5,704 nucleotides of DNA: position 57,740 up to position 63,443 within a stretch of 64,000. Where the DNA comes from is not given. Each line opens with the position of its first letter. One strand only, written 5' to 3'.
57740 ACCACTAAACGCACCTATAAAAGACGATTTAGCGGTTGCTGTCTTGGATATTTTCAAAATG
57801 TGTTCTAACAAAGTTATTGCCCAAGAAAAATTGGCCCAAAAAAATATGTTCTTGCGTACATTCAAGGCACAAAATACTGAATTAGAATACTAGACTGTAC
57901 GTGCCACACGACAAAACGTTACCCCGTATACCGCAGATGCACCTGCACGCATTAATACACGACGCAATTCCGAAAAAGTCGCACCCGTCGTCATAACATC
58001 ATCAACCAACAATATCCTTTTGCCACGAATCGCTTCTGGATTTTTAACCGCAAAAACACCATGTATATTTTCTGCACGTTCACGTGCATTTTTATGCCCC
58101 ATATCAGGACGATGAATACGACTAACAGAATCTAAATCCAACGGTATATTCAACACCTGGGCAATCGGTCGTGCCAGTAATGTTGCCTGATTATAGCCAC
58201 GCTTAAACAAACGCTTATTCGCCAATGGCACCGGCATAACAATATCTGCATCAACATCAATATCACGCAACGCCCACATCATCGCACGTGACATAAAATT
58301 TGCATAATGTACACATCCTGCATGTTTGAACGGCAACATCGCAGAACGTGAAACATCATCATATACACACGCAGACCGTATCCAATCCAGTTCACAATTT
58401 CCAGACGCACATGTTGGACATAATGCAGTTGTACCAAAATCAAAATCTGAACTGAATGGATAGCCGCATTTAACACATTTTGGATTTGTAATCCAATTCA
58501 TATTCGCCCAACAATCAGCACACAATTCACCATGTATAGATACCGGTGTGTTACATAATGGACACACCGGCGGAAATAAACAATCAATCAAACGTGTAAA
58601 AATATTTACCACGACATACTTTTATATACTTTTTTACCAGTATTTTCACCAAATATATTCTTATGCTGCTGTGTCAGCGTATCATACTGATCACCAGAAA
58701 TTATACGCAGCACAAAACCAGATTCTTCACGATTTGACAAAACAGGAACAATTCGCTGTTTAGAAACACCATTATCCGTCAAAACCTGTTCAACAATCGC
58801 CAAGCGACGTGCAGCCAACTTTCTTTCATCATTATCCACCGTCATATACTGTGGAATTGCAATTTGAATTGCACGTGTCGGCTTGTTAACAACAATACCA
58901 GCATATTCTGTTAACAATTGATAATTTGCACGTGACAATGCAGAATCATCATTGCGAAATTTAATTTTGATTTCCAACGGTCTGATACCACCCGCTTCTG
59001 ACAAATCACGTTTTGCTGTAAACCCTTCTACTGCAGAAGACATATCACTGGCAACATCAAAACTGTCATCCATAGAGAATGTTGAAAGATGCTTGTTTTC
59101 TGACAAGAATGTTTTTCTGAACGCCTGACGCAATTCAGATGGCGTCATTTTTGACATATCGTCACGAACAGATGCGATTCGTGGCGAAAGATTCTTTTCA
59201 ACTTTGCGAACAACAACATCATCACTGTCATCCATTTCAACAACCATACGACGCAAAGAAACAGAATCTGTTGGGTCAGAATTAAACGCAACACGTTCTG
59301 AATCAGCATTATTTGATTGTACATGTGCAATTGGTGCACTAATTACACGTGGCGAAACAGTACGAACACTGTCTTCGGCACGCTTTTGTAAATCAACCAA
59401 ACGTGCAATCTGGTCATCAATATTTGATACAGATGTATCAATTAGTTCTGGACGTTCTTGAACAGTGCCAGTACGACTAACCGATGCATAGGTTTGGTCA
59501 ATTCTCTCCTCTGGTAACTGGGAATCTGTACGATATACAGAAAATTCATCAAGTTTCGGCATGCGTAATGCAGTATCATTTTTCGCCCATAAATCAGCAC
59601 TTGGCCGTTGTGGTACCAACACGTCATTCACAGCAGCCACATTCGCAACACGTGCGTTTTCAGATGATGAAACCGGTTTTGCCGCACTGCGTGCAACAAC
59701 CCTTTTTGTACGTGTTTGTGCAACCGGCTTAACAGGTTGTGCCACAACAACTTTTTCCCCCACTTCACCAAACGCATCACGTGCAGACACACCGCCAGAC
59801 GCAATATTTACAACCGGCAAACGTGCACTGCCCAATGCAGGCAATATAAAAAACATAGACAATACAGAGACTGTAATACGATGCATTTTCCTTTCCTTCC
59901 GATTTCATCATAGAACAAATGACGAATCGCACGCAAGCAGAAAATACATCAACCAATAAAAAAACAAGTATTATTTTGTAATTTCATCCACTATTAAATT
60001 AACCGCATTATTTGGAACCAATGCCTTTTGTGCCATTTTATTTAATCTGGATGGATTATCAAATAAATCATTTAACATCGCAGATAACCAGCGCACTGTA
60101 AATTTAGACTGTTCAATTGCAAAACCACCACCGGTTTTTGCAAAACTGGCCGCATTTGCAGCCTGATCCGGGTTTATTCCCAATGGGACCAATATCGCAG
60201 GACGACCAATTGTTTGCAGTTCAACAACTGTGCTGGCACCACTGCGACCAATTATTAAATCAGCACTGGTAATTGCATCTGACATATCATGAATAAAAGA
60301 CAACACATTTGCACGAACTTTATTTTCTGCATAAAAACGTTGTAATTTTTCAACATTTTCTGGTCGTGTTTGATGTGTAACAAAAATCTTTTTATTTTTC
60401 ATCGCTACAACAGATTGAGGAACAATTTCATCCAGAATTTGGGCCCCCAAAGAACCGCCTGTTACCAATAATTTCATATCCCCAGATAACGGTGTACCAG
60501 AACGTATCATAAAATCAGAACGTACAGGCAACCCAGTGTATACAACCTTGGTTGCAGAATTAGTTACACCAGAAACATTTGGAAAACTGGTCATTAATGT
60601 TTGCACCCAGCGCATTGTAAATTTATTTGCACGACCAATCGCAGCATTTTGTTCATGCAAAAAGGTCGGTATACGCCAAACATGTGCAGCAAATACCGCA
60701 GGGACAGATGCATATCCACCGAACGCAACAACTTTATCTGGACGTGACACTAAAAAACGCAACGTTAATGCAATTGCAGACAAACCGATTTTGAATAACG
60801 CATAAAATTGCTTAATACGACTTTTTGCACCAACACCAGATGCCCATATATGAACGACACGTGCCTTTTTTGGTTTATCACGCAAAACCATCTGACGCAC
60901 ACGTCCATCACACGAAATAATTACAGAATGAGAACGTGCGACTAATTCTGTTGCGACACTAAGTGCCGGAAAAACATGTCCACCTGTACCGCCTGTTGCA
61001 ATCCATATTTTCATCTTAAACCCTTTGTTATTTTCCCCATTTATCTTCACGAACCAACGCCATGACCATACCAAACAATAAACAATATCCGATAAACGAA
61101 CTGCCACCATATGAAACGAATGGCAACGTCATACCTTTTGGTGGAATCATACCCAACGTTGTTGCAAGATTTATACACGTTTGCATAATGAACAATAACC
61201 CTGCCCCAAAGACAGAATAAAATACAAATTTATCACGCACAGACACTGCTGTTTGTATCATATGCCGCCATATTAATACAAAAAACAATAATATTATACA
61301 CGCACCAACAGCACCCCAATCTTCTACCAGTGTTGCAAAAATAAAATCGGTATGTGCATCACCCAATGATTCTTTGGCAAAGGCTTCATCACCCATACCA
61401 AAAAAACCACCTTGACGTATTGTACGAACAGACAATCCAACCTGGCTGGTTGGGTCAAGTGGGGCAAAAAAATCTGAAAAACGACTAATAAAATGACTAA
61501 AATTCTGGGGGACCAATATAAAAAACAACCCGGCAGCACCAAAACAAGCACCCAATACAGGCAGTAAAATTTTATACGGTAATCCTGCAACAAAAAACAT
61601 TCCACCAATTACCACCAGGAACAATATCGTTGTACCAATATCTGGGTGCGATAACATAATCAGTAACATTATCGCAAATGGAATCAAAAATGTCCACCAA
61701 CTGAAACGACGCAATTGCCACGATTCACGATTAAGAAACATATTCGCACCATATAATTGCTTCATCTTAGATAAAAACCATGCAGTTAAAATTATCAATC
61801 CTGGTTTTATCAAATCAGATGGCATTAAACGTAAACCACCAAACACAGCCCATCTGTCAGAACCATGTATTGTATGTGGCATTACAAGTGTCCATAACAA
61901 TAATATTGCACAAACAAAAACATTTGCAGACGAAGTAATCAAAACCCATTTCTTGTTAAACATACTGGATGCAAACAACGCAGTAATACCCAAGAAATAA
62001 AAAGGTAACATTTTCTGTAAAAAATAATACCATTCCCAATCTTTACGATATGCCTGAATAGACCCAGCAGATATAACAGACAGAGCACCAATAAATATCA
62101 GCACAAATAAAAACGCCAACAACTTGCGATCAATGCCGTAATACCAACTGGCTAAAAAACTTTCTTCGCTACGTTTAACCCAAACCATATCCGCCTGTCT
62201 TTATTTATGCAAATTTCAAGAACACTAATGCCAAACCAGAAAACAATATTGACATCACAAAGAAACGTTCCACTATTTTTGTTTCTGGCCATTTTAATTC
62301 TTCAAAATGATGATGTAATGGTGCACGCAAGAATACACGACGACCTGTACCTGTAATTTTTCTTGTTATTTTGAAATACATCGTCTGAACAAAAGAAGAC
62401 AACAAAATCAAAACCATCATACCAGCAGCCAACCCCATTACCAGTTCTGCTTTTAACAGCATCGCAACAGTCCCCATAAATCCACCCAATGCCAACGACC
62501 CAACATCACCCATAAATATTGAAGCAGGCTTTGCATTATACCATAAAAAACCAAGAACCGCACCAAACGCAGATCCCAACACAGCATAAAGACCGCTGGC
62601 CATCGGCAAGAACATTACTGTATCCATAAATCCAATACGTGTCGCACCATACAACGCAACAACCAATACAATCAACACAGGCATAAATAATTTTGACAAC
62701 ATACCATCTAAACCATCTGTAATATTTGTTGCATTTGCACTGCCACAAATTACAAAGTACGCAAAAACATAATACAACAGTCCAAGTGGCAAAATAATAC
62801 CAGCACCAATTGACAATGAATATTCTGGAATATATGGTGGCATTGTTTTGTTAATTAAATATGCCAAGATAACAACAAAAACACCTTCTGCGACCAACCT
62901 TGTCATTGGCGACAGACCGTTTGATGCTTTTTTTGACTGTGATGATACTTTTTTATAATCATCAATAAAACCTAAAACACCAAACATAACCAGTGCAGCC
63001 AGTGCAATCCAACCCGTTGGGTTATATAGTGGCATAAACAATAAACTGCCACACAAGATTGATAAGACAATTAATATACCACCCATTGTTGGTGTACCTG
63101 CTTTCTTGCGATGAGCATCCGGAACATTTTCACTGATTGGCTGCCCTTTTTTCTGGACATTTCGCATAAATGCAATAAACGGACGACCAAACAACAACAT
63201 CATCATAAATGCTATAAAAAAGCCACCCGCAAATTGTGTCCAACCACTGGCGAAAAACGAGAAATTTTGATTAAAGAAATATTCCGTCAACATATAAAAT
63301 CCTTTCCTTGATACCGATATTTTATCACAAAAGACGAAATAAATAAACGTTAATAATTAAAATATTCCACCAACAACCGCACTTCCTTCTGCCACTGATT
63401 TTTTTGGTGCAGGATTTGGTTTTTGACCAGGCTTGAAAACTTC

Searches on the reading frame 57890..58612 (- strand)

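Call 29: search_protein_families(library=pfam, proteins=[window:57890-58612:-], max_evalue=0.01)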
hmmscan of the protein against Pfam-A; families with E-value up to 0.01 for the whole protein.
window:57890-58612:- (240 aa): 4 families
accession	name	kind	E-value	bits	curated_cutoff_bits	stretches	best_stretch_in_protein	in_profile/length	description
PF18912.6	DZR_2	-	6.6e-15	55.1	27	1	8-69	1-56/56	Double zinc ribbon domain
PF00156.33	Pribosyltran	-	3e-09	36.8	26.3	1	144-235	41-125/158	Phosphoribosyl transferase domain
PF12773.13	DZR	-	0.0036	17.9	27.3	1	17-68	1-44/45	Double zinc ribbon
PF25403.1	zf-C2H2_ZFAND2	-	0.0052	17.2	27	1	15-26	3-14/40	ZFAND2A/B-like C2H2 zinc finger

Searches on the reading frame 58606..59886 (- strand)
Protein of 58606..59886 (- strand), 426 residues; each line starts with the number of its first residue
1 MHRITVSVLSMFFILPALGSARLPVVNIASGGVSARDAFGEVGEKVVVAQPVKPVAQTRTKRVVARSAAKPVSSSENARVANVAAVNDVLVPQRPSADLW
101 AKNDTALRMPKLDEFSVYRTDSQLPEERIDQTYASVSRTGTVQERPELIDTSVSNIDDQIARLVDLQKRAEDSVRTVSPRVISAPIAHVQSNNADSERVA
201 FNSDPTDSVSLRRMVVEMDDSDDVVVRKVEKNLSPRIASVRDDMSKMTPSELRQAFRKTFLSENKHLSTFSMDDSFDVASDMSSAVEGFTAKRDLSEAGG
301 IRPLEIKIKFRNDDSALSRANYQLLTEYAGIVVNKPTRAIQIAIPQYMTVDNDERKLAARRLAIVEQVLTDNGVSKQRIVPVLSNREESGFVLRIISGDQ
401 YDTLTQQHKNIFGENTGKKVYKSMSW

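Call 29: search_protein_families(library=pfam, proteins=[window:58606-59886:-], max_evalue=0.01)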
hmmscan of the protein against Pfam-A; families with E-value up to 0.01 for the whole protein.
window:58606-59886:- (426 aa): 0 families

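Call 85: search_protein_families(library=pfam, proteins=[window:58606-59886:-], max_evalue=1)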
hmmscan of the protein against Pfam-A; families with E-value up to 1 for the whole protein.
window:58606-59886:- (426 aa): 3 families
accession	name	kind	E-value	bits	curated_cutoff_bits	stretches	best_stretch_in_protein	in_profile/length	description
PF00691.25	OmpA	-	0.018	15.8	27.2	1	310-381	2-76/98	OmpA family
PF24043.1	DUF7352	-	0.031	15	27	1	74-133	20-71/97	Domain of unknown function (DUF7352)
PF04486.18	SchA_CurD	-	0.18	12.4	24.2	0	225-268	78-118/119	SchA/CurD like domain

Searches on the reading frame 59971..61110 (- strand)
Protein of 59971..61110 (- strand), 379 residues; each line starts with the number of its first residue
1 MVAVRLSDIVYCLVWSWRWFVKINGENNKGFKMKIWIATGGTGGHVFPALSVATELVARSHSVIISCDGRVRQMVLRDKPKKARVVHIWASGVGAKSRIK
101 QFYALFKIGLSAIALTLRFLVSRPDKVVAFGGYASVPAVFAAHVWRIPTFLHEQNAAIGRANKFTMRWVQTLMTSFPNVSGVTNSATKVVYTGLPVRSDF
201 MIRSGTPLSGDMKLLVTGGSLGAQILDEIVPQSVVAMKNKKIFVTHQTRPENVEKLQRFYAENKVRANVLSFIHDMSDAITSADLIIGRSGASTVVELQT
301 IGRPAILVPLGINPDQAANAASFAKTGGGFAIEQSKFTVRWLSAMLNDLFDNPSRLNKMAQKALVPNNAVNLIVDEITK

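Call 29: search_protein_families(library=pfam, proteins=[window:59971-61110:-], max_evalue=0.01)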
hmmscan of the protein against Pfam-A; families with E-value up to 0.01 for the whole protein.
window:59971-61110:- (379 aa): 3 families
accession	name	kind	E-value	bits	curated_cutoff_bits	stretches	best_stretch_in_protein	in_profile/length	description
PF04101.22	Glyco_tran_28_C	-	1.5e-35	123.1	22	1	214-363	2-154/166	Glycosyltransferase family 28 C-terminal domain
PF03033.26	Glyco_transf_28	-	9.3e-25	87.7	26.2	1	35-171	1-136/139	Glycosyltransferase family 28 N-terminal domain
PF13579.12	Glyco_trans_4_4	-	4.5e-05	24.3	29.7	1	49-173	7-117/158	Glycosyl transferase 4-like domain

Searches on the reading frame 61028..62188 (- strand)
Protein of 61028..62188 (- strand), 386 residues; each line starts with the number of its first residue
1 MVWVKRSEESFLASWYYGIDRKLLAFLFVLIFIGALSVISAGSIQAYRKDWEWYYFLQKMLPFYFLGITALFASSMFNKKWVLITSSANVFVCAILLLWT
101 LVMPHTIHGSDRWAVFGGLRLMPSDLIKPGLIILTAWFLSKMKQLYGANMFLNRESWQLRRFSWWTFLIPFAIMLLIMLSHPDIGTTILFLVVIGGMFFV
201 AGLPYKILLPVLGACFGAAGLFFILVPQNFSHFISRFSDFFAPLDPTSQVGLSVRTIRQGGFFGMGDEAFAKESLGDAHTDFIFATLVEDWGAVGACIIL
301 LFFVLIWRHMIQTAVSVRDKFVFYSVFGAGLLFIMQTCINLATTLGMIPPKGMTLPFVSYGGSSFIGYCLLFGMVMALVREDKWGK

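Call 29: search_protein_families(library=pfam, proteins=[window:61028-62188:-], max_evalue=0.01)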
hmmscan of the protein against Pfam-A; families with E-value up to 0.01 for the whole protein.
window:61028-62188:- (386 aa): 1 family
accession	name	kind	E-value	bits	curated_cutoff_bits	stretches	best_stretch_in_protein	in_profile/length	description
PF01098.24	FTSW_RODA_SPOVE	-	3e-59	201.3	26.4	1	23-382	3-354/356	Cell cycle protein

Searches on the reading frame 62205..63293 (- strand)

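Call 29: search_protein_families(library=pfam, proteins=[window:62205-63293:-], max_evalue=0.01)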
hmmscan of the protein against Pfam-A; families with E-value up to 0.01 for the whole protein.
window:62205-63293:- (362 aa): 2 families
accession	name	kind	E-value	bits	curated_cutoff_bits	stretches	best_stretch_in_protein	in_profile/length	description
PF00953.26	Glycos_transf_4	-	3.9e-28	98.9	27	1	96-280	3-159/160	Glycosyl transferase family 4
PF10555.14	MraY_sig1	-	2.9e-06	26.9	20.1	1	64-76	1-13/13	Phospho-N-acetylmuramoyl-pentapeptide-transferase signature 1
